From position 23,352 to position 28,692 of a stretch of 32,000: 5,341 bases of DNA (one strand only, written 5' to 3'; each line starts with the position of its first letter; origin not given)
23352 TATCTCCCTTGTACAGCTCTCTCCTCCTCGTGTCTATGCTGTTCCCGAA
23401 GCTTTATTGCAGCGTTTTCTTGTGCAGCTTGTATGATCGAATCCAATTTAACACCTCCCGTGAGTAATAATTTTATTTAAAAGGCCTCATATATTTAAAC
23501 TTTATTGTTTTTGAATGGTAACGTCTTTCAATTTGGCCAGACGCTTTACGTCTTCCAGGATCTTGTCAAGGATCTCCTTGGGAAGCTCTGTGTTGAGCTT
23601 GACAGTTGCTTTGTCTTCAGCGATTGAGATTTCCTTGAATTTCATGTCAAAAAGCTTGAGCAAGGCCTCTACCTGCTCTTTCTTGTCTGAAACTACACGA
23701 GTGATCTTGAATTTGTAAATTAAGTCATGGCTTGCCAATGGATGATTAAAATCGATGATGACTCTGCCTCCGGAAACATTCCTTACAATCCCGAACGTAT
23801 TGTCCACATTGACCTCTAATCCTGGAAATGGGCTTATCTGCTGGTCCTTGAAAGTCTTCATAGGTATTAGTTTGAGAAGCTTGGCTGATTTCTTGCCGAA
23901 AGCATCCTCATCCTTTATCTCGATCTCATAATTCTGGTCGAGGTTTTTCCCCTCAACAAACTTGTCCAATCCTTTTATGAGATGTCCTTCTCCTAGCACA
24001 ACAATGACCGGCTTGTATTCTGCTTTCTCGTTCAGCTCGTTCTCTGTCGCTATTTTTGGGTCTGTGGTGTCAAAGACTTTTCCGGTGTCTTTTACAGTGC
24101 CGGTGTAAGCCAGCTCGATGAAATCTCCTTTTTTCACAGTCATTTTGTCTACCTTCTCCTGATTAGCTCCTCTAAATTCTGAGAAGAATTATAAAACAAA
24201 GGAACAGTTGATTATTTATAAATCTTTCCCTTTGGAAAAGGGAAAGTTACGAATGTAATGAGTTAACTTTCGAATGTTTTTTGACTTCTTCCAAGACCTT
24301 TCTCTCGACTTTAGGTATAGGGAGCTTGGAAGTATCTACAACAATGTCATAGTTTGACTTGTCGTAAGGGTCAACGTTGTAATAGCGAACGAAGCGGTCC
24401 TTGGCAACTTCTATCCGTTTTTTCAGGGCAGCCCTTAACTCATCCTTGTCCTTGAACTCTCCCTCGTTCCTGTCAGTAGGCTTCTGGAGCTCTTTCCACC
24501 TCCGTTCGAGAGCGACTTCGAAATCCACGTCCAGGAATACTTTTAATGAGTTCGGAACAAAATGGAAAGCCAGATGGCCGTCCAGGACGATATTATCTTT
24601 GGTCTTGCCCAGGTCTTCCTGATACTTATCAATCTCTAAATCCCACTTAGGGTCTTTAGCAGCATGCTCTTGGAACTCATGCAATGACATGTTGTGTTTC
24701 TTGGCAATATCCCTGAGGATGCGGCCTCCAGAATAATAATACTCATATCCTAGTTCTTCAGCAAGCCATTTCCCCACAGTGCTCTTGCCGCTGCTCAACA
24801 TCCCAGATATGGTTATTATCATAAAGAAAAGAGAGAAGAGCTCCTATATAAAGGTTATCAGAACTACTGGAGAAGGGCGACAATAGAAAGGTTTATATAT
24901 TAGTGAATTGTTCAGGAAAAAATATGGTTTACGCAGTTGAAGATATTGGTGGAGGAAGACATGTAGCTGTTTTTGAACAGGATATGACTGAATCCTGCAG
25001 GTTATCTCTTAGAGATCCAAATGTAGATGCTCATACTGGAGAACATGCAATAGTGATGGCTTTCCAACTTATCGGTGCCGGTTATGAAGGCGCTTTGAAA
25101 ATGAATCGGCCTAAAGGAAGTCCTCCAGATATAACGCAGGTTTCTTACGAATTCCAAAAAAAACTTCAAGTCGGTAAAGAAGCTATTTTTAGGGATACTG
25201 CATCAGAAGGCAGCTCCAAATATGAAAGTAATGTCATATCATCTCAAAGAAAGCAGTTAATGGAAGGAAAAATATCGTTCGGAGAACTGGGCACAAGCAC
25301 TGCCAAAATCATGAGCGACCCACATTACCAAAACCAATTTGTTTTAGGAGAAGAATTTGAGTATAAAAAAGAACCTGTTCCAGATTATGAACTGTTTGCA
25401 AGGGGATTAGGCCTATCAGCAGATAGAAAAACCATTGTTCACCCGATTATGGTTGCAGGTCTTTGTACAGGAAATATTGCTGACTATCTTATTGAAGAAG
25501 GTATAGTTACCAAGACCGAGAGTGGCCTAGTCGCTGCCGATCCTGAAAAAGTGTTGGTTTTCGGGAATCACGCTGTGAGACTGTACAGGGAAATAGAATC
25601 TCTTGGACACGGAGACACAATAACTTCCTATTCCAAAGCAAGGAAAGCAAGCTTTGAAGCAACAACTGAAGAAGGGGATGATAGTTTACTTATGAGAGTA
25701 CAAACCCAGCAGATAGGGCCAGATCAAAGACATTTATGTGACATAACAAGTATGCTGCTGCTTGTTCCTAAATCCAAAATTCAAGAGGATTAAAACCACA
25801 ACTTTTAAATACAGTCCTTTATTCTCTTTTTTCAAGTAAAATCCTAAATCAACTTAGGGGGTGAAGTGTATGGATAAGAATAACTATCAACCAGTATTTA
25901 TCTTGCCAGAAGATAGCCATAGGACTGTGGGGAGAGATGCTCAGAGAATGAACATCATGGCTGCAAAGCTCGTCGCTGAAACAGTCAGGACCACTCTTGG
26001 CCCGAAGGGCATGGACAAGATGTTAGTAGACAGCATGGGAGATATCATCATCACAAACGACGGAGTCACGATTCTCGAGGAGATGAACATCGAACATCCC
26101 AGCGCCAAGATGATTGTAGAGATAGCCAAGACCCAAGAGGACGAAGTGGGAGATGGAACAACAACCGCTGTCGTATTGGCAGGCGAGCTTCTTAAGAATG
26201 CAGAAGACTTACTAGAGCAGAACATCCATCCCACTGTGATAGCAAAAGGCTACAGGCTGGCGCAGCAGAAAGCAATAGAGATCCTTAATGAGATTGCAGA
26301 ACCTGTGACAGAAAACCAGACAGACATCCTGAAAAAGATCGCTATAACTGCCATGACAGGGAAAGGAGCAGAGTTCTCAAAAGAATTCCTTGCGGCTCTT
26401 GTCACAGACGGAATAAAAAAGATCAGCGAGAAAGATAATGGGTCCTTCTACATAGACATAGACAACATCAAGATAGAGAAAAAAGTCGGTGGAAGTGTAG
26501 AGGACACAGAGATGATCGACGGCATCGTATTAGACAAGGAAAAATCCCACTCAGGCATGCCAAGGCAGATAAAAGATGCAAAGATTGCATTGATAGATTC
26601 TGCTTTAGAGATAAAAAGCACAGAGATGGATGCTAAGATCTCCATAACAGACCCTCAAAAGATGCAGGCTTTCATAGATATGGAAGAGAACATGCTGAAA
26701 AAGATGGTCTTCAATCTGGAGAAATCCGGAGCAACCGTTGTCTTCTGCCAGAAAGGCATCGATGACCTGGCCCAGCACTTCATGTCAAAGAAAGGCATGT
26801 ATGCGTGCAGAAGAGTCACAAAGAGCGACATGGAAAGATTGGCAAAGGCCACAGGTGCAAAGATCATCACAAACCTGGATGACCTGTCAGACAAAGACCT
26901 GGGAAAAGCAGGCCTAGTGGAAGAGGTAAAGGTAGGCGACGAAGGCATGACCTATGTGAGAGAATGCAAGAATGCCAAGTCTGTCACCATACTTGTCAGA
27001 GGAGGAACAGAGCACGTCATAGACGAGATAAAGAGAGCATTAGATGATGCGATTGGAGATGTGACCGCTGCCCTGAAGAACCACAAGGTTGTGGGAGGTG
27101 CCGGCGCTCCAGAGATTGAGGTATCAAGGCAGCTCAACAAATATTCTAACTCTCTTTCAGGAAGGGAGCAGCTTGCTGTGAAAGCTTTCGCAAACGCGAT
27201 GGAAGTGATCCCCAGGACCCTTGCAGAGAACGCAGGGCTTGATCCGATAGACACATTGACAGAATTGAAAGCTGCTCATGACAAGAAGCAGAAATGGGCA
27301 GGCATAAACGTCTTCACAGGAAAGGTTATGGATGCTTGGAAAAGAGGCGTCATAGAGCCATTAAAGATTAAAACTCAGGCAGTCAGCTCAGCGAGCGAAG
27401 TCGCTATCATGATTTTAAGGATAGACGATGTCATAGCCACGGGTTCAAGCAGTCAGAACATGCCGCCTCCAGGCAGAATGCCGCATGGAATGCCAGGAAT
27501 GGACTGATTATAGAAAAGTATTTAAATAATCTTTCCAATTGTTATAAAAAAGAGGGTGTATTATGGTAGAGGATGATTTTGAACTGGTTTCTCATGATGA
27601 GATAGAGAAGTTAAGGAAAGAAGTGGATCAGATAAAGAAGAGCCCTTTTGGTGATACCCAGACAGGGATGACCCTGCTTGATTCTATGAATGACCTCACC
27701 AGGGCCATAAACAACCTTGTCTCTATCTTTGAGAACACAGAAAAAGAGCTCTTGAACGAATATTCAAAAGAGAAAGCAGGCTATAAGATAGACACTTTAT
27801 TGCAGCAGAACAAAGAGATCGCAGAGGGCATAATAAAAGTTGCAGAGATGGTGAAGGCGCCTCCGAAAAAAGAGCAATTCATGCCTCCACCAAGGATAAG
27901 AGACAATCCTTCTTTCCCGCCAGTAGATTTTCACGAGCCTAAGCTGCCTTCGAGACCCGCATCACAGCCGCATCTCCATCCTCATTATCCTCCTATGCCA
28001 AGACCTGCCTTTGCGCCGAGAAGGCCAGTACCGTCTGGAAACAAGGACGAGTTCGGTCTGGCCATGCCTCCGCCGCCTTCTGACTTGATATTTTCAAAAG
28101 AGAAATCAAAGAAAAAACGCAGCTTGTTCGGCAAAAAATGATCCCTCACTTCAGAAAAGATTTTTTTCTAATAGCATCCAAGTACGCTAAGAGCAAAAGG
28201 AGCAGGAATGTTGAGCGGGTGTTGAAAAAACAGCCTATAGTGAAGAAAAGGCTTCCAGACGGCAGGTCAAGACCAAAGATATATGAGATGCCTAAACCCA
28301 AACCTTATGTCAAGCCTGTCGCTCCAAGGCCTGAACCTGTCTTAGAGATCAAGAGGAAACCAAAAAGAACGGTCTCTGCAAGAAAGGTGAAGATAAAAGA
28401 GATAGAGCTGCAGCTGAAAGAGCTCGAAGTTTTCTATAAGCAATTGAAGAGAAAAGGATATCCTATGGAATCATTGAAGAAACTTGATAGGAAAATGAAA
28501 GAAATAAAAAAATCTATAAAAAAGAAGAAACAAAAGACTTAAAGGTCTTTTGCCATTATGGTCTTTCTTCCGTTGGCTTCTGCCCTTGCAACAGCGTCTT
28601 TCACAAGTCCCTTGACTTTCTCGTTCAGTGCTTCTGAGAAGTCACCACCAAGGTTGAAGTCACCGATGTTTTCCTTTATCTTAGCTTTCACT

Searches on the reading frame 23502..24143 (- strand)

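Call 10: search_protein_families(library=pfam, proteins=[window:23502-24143:-], max_evalue=0.001)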
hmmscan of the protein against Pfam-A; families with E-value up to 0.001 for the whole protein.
window:23502-24143:- (213 aa): 2 families
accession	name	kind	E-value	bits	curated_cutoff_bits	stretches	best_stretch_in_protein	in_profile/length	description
PF22199.2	FKBP26_IF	-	1.1e-20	73.7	27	1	91-136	1-46/46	FKBP26, IF domain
PF00254.34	FKBP_C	-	3.1e-11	43.9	21.1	1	3-89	5-78/94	FKBP-type peptidyl-prolyl cis-trans isomerase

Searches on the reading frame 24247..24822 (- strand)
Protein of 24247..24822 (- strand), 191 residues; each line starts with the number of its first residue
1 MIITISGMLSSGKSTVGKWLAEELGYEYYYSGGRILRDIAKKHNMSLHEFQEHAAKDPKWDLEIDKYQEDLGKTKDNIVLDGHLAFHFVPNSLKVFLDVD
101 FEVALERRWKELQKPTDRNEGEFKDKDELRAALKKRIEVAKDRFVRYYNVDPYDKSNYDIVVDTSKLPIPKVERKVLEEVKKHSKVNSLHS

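Call 10: search_protein_families(library=pfam, proteins=[window:24247-24822:-], max_evalue=0.001)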
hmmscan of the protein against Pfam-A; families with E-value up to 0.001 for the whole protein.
window:24247-24822:- (191 aa): 5 families
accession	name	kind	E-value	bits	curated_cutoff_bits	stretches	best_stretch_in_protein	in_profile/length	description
PF13189.12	Cytidylate_kin2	-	1.2e-19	71.6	28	1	2-166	1-176/176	Cytidylate kinase-like family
PF02224.24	Cytidylate_kin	-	7.6e-15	55.6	26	2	58-181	96-210/211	Cytidylate kinase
PF13238.12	AAA_18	-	1.5e-14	55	29.4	1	3-117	1-117/128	AAA domain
PF13207.12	AAA_17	-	5.5e-10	40.1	27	1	7-110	2-121/136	AAA domain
PF01202.28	SKI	-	1.4e-05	25.7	22.1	0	11-29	3-21/159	Shikimate kinase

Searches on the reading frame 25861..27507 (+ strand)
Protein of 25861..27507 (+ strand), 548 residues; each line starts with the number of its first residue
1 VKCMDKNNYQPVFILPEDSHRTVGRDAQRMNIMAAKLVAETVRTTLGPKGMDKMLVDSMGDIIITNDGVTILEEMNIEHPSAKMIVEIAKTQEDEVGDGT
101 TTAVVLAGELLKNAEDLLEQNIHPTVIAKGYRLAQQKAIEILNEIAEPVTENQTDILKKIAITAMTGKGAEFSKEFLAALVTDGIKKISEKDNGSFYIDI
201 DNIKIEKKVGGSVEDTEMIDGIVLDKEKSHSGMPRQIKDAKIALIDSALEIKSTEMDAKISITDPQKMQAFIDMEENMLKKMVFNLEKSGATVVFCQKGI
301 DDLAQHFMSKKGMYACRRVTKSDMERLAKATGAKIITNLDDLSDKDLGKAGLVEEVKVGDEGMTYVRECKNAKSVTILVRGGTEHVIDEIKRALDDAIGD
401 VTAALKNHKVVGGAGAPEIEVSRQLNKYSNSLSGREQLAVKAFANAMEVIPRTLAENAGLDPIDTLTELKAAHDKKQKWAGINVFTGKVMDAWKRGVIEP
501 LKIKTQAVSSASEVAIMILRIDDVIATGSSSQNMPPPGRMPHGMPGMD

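Call 10: search_protein_families(library=pfam, proteins=[window:25861-27507:+], max_evalue=0.001)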
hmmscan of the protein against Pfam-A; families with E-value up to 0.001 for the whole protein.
window:25861-27507:+ (548 aa): 1 family
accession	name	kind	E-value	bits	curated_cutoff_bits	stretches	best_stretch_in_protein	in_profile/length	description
PF00118.29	Cpn60_TCP1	-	3.9e-186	619.9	34.3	1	38-527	1-488/490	TCP-1/cpn60 chaperonin family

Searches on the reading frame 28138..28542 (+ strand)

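Call 99: search_protein_families(library=pfam, proteins=[window:28138-28542:+], max_evalue=0.01)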
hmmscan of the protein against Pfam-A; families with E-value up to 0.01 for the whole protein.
window:28138-28542:+ (134 aa): 1 family
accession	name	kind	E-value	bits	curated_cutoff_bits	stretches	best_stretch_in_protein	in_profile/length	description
PF06160.17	EzrA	-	0.0021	16.9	39.6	1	87-132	222-266/557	Septation ring formation regulator, EzrA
